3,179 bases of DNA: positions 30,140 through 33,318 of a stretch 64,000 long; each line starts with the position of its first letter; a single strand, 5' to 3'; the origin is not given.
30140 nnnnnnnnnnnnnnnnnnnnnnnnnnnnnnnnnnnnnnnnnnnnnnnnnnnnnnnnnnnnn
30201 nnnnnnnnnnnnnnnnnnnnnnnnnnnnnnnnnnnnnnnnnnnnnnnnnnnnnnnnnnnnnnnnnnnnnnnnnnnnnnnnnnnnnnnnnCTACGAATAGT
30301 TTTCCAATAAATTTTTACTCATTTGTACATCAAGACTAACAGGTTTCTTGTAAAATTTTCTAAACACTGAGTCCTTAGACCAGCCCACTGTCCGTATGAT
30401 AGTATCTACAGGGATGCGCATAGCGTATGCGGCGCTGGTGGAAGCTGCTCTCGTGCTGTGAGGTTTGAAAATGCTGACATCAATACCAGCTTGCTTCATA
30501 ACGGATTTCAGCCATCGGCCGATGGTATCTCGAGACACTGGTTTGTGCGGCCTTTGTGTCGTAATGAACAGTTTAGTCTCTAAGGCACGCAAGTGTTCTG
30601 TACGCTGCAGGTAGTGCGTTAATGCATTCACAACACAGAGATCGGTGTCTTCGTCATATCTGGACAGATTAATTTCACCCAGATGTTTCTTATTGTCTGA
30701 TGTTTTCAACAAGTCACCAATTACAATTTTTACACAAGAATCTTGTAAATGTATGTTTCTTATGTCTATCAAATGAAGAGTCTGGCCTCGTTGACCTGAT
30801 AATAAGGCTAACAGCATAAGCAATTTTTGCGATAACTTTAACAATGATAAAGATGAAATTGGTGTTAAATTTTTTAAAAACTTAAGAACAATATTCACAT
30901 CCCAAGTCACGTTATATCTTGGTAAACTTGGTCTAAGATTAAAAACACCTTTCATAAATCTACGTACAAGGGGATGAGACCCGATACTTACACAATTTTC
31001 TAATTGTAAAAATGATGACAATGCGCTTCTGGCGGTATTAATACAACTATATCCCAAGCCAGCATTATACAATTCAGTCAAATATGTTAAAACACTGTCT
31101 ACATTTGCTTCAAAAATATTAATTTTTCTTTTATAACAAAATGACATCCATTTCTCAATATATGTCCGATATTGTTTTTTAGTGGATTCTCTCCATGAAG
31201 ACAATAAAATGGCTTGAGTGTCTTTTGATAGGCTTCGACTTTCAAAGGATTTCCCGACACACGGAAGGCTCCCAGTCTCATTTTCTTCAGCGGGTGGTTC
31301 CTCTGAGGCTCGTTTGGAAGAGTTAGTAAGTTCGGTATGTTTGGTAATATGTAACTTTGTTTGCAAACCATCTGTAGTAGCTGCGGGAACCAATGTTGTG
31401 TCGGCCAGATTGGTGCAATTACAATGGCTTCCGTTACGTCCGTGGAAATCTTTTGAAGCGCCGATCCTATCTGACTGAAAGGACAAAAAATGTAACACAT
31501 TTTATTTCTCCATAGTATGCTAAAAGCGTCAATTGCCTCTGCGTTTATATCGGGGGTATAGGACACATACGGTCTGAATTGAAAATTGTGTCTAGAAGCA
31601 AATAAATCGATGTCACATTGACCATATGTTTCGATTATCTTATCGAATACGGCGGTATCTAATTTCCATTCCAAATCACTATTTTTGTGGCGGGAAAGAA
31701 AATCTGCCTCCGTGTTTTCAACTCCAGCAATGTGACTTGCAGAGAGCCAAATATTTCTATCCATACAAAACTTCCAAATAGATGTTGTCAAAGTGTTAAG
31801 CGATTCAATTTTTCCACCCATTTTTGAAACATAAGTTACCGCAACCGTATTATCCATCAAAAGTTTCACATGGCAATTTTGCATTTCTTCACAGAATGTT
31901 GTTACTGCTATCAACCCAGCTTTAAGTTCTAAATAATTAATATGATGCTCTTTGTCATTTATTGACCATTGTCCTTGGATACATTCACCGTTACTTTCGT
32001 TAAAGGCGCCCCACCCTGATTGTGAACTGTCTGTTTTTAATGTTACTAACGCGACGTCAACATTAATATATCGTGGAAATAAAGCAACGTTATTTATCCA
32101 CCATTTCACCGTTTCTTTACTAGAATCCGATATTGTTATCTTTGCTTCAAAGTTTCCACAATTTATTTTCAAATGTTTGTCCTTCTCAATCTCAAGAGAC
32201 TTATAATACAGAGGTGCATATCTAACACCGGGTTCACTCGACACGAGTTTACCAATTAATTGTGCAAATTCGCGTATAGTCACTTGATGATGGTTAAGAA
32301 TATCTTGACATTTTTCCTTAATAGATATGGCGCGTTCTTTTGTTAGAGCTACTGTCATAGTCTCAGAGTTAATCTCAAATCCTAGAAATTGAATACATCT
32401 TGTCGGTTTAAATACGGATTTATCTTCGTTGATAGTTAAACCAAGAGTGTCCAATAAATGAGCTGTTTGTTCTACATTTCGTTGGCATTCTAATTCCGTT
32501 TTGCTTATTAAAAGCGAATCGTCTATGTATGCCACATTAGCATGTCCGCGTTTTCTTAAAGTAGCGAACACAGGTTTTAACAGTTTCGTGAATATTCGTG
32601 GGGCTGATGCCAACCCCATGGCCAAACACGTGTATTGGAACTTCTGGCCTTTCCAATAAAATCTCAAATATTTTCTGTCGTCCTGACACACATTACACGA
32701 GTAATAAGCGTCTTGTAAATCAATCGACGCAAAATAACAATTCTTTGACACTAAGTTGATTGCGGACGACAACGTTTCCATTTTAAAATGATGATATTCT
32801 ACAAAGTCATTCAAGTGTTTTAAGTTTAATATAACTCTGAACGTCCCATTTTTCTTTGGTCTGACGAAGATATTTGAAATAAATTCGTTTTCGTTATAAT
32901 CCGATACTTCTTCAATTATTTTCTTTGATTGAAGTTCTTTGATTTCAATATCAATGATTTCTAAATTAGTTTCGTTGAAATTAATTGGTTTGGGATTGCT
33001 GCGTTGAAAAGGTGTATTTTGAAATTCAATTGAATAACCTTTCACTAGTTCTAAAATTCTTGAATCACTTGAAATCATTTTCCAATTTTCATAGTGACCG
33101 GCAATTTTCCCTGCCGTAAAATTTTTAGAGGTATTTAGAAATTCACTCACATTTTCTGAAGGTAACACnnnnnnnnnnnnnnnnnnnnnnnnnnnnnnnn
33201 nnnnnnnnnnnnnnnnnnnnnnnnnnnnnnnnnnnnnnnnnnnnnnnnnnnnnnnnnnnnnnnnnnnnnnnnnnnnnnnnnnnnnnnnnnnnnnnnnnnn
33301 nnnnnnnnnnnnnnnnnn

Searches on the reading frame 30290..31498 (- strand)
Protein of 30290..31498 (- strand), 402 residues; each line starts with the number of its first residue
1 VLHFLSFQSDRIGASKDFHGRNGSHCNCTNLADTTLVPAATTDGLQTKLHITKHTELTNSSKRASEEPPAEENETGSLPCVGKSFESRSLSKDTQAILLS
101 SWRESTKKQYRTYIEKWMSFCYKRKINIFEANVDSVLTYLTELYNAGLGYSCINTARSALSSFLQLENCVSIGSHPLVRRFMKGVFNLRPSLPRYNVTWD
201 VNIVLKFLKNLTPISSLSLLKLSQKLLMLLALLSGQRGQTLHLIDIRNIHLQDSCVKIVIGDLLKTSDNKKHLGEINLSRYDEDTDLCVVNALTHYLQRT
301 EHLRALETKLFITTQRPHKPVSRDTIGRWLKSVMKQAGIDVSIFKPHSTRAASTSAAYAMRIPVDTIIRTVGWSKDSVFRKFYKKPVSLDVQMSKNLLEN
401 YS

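Call 51: search_protein_families(library=pfam, max_evalue=0.01, proteins=[window:30290-31498:-])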
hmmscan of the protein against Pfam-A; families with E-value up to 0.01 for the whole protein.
window:30290-31498:- (402 aa): 3 families
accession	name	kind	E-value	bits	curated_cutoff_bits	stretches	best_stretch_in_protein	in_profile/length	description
PF00589.27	Phage_integrase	-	1.2e-11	45.2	27.1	1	218-381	18-164/172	Phage integrase family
PF02899.23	Phage_int_SAM_1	-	2.2e-05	25.1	22.3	1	103-165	15-77/83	Phage integrase, N-terminal SAM-like domain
PF13495.12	Phage_int_SAM_4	-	0.004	18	27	1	96-163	8-74/85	Phage integrase, N-terminal SAM-like domain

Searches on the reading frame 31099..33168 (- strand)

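Call 51: search_protein_families(library=pfam, max_evalue=0.01, proteins=[window:31099-33168:-])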
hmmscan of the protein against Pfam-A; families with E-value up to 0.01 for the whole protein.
window:31099-33168:- (689 aa): 3 families
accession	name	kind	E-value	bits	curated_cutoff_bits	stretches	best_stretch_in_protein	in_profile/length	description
PF00078.32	RVT_1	-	1.4e-21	77.6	29.6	1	104-266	2-205/205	Reverse transcriptase (RNA-dependent DNA polymerase)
PF05869.16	Dam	-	0.00081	19.5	28.1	1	498-607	10-116/169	DNA N-6-adenine-methyltransferase (Dam)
PF24783.1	FANCA_arcN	-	0.0035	17.5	27.2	0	400-483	54-139/235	FANCA arcN subdomain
